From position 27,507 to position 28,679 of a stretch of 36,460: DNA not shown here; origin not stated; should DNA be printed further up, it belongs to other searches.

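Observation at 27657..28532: TIR-like (CAP12/Pycsar-type) domain protein hard-wired into the futalosine operon at the position of the missing nucleosidase step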

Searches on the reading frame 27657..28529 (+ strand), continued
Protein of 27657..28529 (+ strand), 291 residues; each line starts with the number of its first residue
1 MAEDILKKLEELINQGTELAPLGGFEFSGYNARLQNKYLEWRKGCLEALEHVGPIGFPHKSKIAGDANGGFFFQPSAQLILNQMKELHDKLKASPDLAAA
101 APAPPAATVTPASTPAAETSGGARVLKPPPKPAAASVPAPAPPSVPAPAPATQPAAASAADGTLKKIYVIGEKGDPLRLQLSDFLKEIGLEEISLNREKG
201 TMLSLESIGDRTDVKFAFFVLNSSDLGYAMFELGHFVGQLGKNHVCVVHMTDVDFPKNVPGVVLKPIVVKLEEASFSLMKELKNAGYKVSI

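Call 31: search_protein_families(library=ncbifam, proteins=[L032:8946-9836:+, L062:10873-11763:+, L011:8636-9526:+, L032:11377-11967:+, L032:12600-13823:+, L055:8607-9950:+, L055:11430-12254:+, L055:12247-13158:+, L011:10860-11678:+], max_evalue=0.00001)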
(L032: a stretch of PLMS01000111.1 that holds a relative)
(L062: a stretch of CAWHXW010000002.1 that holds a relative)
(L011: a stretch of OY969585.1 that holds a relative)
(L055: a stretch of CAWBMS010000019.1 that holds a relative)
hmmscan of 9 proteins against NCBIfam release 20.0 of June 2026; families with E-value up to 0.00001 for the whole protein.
L032:8946-9836:+ (297 aa): 13 families
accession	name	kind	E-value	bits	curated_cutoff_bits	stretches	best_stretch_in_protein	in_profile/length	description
NF004749.0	PRK06080.1-1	equivalog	2.1e-31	109.2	277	1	21-296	34-307/311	1,4-dihydroxy-2-naphthoate polyprenyltransferase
NF004751.0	PRK06080.1-3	equivalog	3.5e-27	95.7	264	1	20-296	26-295/296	1,4-dihydroxy-2-naphthoate polyprenyltransferase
NF009926.0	PRK13387.1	equivalog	1.6e-25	89.9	316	1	25-296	24-313/317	1,4-dihydroxy-2-naphthoate polyprenyltransferase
NF004753.0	PRK06080.1-5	equivalog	6.5e-20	71.5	555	1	40-296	50-305/312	1,4-dihydroxy-2-naphthoate polyprenyltransferase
NF004617.0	PRK05951.1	equivalog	1.8e-18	66.7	239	1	17-259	27-267/306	prenyltransferase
NF004750.0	PRK06080.1-2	equivalog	1e-17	64.5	346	1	3-296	5-300/301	1,4-dihydroxy-2-naphthoate polyprenyltransferase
NF004752.0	PRK06080.1-4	subfamily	1.1e-15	58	289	1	25-295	24-299/300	1,4-dihydroxy-2-naphthoate polyprenyltransferase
TIGR00751.1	menA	equivalog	8.1e-15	55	102.15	1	21-292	10-283/284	1,4-dihydroxy-2-naphthoate octaprenyltransferase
TIGR02235.1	menA_cyano-plnt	equivalog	1.2e-10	41.2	225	1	23-295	18-284/285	2-carboxy-1,4-naphthoquinone phytyltransferase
NF004754.0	PRK06080.1-6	equivalog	1.2e-09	38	522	1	2-296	7-303/308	1,4-dihydroxy-2-naphthoate polyprenyltransferase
NF009523.0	PRK12884.1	equivalog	2.3e-06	27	269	0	38-252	35-236/279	prenyltransferase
TIGR01475.1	ubiA_other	subfamily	2.6e-06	27.1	180.8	1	27-253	23-240/282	UbiA-like polyprenyltransferase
TIGR01476.1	chlor_syn_BchG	subfamily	4.5e-06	26.3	212.3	1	16-260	15-249/283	(bacterio)chlorophyll synthase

L062:10873-11763:+ (297 aa): 13 families
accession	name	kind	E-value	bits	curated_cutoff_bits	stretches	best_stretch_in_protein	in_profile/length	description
NF004749.0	PRK06080.1-1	equivalog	5.9e-34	117.6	277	1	18-296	31-307/311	1,4-dihydroxy-2-naphthoate polyprenyltransferase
NF004751.0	PRK06080.1-3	equivalog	2.8e-30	105.9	264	1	21-296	27-295/296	1,4-dihydroxy-2-naphthoate polyprenyltransferase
NF009926.0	PRK13387.1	equivalog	1.7e-24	86.5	316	1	24-296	23-313/317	1,4-dihydroxy-2-naphthoate polyprenyltransferase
NF004617.0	PRK05951.1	equivalog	5.8e-23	81.5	239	1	18-263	28-271/306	prenyltransferase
NF004753.0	PRK06080.1-5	equivalog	1e-21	77.5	555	1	42-296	53-305/312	1,4-dihydroxy-2-naphthoate polyprenyltransferase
NF004750.0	PRK06080.1-2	equivalog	1.3e-19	70.7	346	1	3-296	5-300/301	1,4-dihydroxy-2-naphthoate polyprenyltransferase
TIGR00751.1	menA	equivalog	8.1e-17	61.6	102.15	1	21-292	10-283/284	1,4-dihydroxy-2-naphthoate octaprenyltransferase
NF004752.0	PRK06080.1-4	subfamily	1.7e-16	60.7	289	1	24-267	23-271/300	1,4-dihydroxy-2-naphthoate polyprenyltransferase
NF004754.0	PRK06080.1-6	equivalog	6.5e-10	38.9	522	1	6-296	11-303/308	1,4-dihydroxy-2-naphthoate polyprenyltransferase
TIGR02235.1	menA_cyano-plnt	equivalog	6.1e-09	35.6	225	1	23-294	18-283/285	2-carboxy-1,4-naphthoquinone phytyltransferase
TIGR01476.1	chlor_syn_BchG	subfamily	1.4e-06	28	212.3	1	21-236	20-225/283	(bacterio)chlorophyll synthase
NF009058.0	PRK12392.1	subfamily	2.4e-06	26.8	494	1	21-232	34-242/333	bacteriochlorophyll c synthase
NF009523.0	PRK12884.1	equivalog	2.5e-06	26.9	269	0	33-247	30-230/279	prenyltransferase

L011:8636-9526:+ (297 aa): 12 families
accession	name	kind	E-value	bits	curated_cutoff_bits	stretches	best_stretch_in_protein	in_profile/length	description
NF004749.0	PRK06080.1-1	equivalog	1.6e-33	116.2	277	1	18-296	31-307/311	1,4-dihydroxy-2-naphthoate polyprenyltransferase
NF004751.0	PRK06080.1-3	equivalog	3.2e-28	99.1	264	1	8-296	14-295/296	1,4-dihydroxy-2-naphthoate polyprenyltransferase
NF009926.0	PRK13387.1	equivalog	1.9e-25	89.6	316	1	23-296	22-313/317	1,4-dihydroxy-2-naphthoate polyprenyltransferase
NF004753.0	PRK06080.1-5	equivalog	8.9e-19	67.8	555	1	40-296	50-305/312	1,4-dihydroxy-2-naphthoate polyprenyltransferase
NF004750.0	PRK06080.1-2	equivalog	2.5e-18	66.5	346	1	2-296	4-300/301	1,4-dihydroxy-2-naphthoate polyprenyltransferase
NF004617.0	PRK05951.1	equivalog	9.2e-18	64.4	239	1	18-260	28-268/306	prenyltransferase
NF004752.0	PRK06080.1-4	subfamily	6.6e-16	58.8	289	1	25-295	24-299/300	1,4-dihydroxy-2-naphthoate polyprenyltransferase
TIGR00751.1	menA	equivalog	2.1e-15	57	102.15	1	16-292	5-283/284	1,4-dihydroxy-2-naphthoate octaprenyltransferase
NF004754.0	PRK06080.1-6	equivalog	1e-11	44.8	522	1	2-296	7-303/308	1,4-dihydroxy-2-naphthoate polyprenyltransferase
TIGR02235.1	menA_cyano-plnt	equivalog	3.8e-11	42.8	225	1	21-295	16-284/285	2-carboxy-1,4-naphthoquinone phytyltransferase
TIGR01476.1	chlor_syn_BchG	subfamily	8.2e-06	25.5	212.3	0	15-258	14-247/283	(bacterio)chlorophyll synthase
NF005742.0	PRK07566.1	equivalog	9.2e-06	25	313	0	16-254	43-272/315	chlorophyll synthase ChlG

L032:11377-11967:+ (197 aa): 0 families

L032:12600-13823:+ (408 aa): 7 families
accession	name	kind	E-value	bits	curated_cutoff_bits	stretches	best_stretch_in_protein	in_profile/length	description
NF038319.1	DISARM_DrmC_I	equivalog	3.8e-29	101.9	133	2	22-182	72-231/236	DISARM system phospholipase D-like protein DrmC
NF010492.0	PRK13912.1-3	equivalog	6.2e-18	65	297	2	240-363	37-150/178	nuclease NucT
TIGR04265.1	bac_cardiolipin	equivalog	8.9e-16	57.9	290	1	44-190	315-455/483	cardiolipin synthase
NF010491.0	PRK13912.1-2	equivalog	2.2e-10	40.6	225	0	79-171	62-159/180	nuclease NucT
NF010493.0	PRK13912.1-4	equivalog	3.9e-08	33.5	351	0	83-176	57-155/171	nuclease NucT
NF008427.0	PRK11263.1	equivalog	4.7e-08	32.5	281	0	49-202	209-353/409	cardiolipin synthase ClsB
NF009107.0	PRK12452.1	equivalog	1.4e-07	30.6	787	0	31-190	331-481/509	cardiolipin synthase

L055:8607-9950:+ (448 aa): 20 families
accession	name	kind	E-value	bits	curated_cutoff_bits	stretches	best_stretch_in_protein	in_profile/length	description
NF001100.0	PRK00133.1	equivalog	4.1e-139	465.1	587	1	4-447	240-675/676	methionine--tRNA ligase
NF008900.0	PRK12267.1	equivalog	4e-97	326.3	598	1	4-447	215-647/648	methionine--tRNA ligase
TIGR00398.1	metG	equivalog_domain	4.3e-80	269.9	336.35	1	3-312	239-530/530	methionine--tRNA ligase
TIGR00399.1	metG_C_term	equivalog_domain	3.9e-42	143.3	116.65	1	323-447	14-138/139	methionine--tRNA ligase subunit beta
NF008860.0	PRK11893.2-2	equivalog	2.1e-25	89.7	761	1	42-284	323-555/583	methionine--tRNA ligase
NF008859.0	PRK11893.2-1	equivalog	4.2e-21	75.5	553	1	6-156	239-384/498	methionine--tRNA ligase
NF007492.0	PRK10089.1-1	equivalog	1.9e-18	66.4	150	1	342-436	3-98/110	tRNA-binding protein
NF008957.0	PRK12300.1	subfamily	3.3e-17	61.7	677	1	84-325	609-825/946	leucine--tRNA ligase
NF007495.0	PRK10089.1-4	equivalog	5.1e-17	62.4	117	1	342-444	4-109/113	tRNA-binding protein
TIGR02222.1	chap_CsaA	subfamily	3.8e-16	59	119.65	1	346-446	2-105/107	export-related chaperone CsaA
NF007494.0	PRK10089.1-3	equivalog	7.8e-15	54.8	109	1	342-446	3-110/112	tRNA-binding protein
TIGR00422.1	valS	equivalog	3.3e-13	48.5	612.1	1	98-308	523-731/863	valine--tRNA ligase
NF004349.1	PRK05729.1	equivalog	5.2e-13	48.1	704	1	98-311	513-721/860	valine--tRNA ligase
NF007496.0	PRK10089.1-5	equivalog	2.3e-12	47.1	171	1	344-445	3-106/109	chaperone CsaA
NF008863.0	PRK11893.2-5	equivalog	3.4e-12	45.7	551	1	52-308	288-516/531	methionine--tRNA ligase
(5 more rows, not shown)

L055:11430-12254:+ (275 aa): 2 families
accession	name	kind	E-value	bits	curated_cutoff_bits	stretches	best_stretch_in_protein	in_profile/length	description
TIGR00652.1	DapF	equivalog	4.2e-66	223.1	114.65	1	3-273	1-268/270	diaminopimelate epimerase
NF038284.1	bifunc_DapF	exception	6.7e-44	150.1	350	1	6-246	13-241/254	bifunctional diaminopimelate epimerase/glutamate racemase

L055:12247-13158:+ (304 aa): 11 families
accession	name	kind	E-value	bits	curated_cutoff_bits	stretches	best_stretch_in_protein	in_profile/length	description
NF009604.0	PRK13057.1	equivalog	1.8e-49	168.3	274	1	7-303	12-295/302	lipid kinase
TIGR00147.1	TIGR00147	subfamily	2.1e-47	161.5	118.65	1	4-303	2-295/296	YegS/Rv2252/BmrU family lipid kinase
NF009602.0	PRK13054.1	equivalog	2.8e-35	121.9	284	1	54-303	52-293/301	lipid kinase YegS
NF002033.0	PRK00861.1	subfamily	3.6e-32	111.3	293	1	2-303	10-305/328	putative lipid kinase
NF009874.0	PRK13337.1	equivalog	1.5e-31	109.4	385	1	2-281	1-274/305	diacylglycerol kinase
NF008882.0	PRK11914.1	equivalog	1.6e-31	109.6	302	1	3-284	8-286/306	diacylglycerol kinase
NF009605.0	PRK13059.1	equivalog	4.1e-30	104.7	313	1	4-282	2-273/295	putative lipid kinase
NF009603.0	PRK13055.1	subfamily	5.2e-30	104.5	342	1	2-281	1-280/335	diacylglycerol kinase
TIGR03702.1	lip_kinase_YegS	equivalog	1.1e-26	93.6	387.45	1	53-303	47-289/295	lipid kinase YegS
NF040993.1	MamU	equivalog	1e-19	71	400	1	55-285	56-278/296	lipid kinase MamU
NF009025.0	PRK12361.1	equivalog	3.1e-18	65.3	505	1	3-96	241-334/546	hypothetical protein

L011:10860-11678:+ (273 aa): 13 families
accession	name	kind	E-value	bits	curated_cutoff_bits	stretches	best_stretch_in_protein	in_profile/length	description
TIGR03699.1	menaquin_MqnC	equivalog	8.2e-99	330.7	428.1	1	15-263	2-249/342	cyclic dehypoxanthinyl futalosine synthase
NF006277.0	PRK08445.1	equivalog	2.6e-85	286.3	576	1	15-268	3-256/348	dehypoxanthine futalosine cyclase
TIGR00423.1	TIGR00423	subfamily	9.2e-76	255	260.25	1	50-261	1-212/310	CofH family radical SAM protein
TIGR03700.1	mena_SCO4494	equivalog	1.8e-73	247.5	434.55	1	6-260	1-254/351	aminofutalosine synthase MqnE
NF005609.0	PRK07360.1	equivalog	1.8e-69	234.3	426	1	2-259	7-267/374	7,8-didemethyl-8-hydroxy-5-deazariboflavin synthase subunit CofH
TIGR03551.1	F420_cofH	equivalog_domain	1.5e-68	231.2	374.1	1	23-259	8-244/345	5-amino-6-(D-ribitylamino)uracil--L-tyrosine 4-hydroxyphenyl transferase CofH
NF006687.0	PRK09234.1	equivalog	8e-65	219.4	1018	1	13-257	489-734/849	bifunctional FO biosynthesis protein CofGH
NF006276.0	PRK08444.1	equivalog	2.2e-49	168.4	560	1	5-255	2-250/353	aminofutalosine synthase MqnE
NF004580.0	PRK05926.1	equivalog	9.9e-49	166.5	583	1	3-261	15-274/370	hypothetical protein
TIGR03956.1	rSAM_HydE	equivalog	3.6e-12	46.2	254.6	1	60-248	55-232/340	[FeFe] hydrogenase H-cluster radical SAM maturase HydE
TIGR03910.1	pyrrolys_PylB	equivalog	1.9e-09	36.9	348.2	1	2-260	4-249/347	methylornithine synthase PylB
NF004884.0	PRK06245.1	equivalog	6.9e-07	28.4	209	0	44-113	5-72/340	7,8-didemethyl-8-hydroxy-5-deazariboflavin synthase subunit CofG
TIGR03550.1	F420_cofG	equivalog_domain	9.2e-07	28.3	213.35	1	61-246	11-201/322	7,8-didemethyl-8-hydroxy-5-deazariboflavin synthase CofG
